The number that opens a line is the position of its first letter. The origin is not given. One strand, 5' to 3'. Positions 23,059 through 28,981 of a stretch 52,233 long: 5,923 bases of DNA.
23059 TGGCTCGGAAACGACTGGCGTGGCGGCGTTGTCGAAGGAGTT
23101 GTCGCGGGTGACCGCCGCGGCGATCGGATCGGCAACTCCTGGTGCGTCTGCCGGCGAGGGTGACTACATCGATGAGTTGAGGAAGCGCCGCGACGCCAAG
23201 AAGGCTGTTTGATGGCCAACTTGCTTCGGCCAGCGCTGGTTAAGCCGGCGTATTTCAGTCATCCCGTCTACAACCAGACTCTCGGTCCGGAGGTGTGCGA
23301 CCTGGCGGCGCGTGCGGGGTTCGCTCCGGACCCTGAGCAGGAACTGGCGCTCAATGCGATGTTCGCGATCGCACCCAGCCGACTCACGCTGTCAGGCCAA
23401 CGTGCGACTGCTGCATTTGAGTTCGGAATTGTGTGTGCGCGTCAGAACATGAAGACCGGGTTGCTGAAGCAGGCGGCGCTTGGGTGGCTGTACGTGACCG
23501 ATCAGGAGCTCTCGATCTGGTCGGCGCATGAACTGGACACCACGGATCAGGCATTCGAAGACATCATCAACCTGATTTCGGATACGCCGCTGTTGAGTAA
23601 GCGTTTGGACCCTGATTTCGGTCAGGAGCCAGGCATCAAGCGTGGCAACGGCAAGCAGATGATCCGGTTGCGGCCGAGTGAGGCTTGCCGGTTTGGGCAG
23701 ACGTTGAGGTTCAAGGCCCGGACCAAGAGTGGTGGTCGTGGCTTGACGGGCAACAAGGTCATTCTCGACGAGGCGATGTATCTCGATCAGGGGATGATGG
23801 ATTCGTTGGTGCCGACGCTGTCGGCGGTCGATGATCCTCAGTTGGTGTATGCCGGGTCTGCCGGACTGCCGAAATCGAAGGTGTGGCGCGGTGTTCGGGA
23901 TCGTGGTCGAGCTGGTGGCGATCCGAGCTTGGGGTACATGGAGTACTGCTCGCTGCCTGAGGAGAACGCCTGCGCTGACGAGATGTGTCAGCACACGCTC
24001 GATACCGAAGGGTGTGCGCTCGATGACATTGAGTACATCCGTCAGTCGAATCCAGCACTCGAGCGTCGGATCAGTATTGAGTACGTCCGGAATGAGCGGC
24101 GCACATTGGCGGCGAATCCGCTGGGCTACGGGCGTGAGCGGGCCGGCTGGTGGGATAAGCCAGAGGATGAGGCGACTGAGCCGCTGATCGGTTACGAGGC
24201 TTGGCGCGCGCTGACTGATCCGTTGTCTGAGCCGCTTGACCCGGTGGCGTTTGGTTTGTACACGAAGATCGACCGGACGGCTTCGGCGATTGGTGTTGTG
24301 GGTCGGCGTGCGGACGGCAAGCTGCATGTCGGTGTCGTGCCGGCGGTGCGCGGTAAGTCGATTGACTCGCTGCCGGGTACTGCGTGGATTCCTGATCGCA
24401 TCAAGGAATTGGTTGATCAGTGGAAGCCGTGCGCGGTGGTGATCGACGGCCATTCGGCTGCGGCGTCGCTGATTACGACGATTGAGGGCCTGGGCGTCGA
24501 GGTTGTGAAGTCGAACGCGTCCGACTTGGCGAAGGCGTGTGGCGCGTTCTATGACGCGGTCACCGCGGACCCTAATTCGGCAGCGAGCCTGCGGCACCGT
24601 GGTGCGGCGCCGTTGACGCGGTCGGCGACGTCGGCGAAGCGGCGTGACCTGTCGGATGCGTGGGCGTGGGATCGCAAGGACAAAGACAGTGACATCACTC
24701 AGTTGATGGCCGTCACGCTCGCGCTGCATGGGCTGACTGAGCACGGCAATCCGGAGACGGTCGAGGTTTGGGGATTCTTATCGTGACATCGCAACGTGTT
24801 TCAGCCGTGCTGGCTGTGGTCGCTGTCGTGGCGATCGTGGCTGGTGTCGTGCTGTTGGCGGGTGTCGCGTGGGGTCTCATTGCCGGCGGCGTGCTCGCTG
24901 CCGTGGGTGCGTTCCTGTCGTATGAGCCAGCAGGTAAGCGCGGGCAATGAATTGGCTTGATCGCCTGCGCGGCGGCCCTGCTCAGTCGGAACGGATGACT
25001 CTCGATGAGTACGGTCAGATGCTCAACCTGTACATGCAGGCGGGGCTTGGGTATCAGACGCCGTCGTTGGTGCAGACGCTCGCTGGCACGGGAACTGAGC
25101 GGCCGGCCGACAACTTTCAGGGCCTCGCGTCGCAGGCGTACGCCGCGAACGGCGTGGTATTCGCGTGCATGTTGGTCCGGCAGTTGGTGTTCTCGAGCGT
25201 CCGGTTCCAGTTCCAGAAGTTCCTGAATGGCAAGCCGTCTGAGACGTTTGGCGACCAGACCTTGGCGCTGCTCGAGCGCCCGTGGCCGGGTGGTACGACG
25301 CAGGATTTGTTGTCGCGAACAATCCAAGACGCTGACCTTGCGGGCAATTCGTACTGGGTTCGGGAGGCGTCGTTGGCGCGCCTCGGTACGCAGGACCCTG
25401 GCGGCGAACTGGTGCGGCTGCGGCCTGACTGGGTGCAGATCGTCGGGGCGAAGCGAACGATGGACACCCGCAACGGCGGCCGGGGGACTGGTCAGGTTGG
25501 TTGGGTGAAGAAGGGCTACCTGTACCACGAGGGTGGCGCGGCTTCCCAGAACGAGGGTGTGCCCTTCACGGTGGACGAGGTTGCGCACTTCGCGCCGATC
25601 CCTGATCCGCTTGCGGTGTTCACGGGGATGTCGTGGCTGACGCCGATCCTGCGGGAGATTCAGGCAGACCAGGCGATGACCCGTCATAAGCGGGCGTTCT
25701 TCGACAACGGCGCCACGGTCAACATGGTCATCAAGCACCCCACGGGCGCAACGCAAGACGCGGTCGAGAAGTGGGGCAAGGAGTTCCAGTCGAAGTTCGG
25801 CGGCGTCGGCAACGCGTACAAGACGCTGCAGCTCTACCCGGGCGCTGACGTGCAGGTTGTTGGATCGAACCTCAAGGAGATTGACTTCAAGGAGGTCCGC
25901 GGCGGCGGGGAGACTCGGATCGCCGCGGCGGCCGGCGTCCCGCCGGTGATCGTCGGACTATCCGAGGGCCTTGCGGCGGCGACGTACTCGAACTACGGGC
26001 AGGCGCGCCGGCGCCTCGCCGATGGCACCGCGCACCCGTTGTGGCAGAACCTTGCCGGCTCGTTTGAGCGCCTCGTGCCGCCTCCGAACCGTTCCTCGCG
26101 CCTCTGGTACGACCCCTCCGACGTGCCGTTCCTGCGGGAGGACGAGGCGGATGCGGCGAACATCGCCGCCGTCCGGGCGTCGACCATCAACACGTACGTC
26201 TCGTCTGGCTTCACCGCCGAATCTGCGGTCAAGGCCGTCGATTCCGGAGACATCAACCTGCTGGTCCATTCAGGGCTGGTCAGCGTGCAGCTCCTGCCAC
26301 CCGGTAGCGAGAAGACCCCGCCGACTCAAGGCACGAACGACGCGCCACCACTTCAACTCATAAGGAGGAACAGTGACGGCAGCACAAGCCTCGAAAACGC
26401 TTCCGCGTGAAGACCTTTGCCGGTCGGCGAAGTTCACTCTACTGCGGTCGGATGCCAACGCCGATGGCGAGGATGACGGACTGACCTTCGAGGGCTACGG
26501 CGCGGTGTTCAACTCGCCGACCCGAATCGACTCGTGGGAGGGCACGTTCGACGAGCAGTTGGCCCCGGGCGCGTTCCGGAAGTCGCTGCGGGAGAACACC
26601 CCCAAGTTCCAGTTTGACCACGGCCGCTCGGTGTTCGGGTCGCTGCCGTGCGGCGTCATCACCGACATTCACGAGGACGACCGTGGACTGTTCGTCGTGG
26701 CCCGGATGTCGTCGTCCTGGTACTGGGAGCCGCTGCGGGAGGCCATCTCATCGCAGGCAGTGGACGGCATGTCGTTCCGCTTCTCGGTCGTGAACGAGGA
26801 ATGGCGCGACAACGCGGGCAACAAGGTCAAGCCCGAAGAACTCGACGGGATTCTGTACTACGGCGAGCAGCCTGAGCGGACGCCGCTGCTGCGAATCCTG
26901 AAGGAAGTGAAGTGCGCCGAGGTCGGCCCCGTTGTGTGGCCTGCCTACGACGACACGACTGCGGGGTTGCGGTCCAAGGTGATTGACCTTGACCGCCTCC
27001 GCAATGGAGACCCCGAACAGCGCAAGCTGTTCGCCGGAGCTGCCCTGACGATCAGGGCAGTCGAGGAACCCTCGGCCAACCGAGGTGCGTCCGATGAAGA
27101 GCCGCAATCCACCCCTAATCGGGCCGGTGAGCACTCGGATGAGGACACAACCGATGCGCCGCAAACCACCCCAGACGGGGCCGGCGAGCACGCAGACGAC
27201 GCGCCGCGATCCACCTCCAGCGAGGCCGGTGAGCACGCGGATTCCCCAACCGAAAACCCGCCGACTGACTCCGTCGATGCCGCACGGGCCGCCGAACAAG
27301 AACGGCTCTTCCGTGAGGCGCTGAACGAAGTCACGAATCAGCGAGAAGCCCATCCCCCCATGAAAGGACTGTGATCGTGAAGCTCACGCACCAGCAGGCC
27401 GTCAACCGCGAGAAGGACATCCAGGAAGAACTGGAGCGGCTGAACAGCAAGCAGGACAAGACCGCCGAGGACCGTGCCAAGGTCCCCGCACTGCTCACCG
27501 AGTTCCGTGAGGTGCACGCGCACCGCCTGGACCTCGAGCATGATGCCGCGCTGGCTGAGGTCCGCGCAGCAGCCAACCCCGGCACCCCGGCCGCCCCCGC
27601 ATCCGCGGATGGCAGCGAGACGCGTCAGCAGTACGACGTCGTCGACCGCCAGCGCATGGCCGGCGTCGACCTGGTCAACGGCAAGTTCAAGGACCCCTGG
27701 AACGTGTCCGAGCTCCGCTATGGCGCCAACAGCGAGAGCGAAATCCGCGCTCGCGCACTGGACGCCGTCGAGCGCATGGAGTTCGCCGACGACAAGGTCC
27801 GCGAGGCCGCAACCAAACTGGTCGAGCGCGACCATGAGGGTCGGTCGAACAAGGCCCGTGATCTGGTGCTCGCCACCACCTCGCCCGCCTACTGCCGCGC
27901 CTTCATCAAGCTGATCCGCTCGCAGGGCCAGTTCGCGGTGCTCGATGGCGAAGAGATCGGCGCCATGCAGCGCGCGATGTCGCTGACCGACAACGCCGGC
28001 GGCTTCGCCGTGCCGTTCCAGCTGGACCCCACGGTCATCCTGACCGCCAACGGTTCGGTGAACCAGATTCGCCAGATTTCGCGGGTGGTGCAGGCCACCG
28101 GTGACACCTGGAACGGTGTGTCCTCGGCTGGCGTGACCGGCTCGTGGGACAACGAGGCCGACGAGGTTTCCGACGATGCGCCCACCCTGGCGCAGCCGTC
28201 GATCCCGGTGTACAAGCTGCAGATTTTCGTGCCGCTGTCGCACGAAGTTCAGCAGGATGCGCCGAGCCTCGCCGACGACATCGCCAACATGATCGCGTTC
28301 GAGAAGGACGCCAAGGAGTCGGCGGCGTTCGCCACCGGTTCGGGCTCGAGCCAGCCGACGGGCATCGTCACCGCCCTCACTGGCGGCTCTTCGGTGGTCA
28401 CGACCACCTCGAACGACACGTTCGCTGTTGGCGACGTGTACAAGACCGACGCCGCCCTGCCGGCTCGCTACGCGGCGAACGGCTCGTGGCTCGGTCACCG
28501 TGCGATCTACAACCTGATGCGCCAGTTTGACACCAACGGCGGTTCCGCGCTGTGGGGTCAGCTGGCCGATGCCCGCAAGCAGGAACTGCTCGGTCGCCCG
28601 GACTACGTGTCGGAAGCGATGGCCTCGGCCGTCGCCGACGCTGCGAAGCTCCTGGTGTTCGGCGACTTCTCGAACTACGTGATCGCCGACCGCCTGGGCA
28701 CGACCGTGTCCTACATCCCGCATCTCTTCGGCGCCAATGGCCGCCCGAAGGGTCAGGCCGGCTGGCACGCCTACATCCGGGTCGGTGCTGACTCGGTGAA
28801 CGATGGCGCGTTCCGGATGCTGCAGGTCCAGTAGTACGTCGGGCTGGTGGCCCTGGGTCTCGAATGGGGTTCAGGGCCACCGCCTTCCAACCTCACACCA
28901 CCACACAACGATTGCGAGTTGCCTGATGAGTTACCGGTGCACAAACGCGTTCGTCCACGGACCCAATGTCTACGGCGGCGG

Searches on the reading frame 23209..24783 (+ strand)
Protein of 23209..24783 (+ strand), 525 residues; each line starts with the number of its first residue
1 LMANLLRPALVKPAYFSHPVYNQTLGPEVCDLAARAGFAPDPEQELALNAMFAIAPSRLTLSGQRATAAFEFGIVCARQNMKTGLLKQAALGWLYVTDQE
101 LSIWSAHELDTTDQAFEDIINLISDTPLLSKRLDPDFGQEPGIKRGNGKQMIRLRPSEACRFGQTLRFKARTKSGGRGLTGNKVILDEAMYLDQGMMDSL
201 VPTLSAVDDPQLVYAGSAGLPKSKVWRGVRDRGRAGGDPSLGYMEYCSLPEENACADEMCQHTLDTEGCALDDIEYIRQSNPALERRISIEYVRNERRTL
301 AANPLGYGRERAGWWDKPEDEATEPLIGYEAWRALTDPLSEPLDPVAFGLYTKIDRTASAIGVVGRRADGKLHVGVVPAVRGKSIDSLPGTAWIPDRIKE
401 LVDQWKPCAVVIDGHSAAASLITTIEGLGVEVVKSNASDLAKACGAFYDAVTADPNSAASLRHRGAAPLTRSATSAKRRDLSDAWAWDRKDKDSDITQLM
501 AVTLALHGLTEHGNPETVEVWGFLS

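Call 45: search_protein_families(library=phrogs, proteins=[window:23209-24783:+], max_evalue=0.00001)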
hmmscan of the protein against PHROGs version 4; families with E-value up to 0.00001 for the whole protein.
window:23209-24783:+ (525 aa): 1 family
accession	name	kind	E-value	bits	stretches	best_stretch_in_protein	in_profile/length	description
phrog_9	-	head and packaging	2.1e-63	216.4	1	12-516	64-670/812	terminase large subunit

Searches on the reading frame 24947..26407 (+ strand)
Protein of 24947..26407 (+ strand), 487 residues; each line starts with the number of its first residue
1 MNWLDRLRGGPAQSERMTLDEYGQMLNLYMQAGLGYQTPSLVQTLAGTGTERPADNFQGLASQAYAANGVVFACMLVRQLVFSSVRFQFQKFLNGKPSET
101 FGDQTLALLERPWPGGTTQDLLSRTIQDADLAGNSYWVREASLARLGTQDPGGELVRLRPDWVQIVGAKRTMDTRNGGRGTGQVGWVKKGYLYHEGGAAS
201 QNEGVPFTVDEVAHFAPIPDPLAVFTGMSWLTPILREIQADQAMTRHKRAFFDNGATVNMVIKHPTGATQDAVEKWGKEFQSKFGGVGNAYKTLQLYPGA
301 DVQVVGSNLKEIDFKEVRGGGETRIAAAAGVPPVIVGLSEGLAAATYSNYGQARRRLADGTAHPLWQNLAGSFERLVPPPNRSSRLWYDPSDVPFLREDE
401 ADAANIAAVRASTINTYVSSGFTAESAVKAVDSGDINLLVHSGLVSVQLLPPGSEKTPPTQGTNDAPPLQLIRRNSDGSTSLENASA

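Call 45: search_protein_families(library=phrogs, proteins=[window:24947-26407:+], max_evalue=0.00001)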
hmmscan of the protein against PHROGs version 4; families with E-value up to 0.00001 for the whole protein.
window:24947-26407:+ (487 aa): 3 families
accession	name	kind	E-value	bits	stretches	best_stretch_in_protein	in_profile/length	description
phrog_12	-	head and packaging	1.5e-49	170.6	1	1-409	48-397/646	portal protein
phrog_2662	-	head and packaging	7.8e-39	134.8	1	44-470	39-447/717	portal protein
phrog_5929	-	head and packaging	1.4e-07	32.1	1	243-340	3-98/228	portal protein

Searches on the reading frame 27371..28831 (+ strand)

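Call 45: search_protein_families(library=phrogs, proteins=[window:27371-28831:+], max_evalue=0.00001)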
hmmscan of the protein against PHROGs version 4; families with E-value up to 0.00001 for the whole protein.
window:27371-28831:+ (487 aa): 2 families
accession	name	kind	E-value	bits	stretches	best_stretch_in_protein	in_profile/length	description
phrog_10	-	head and packaging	7.3e-38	132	1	14-485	276-634/752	major head protein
phrog_17162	-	unknown function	1.3e-09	39.2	1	405-486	6-82/85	-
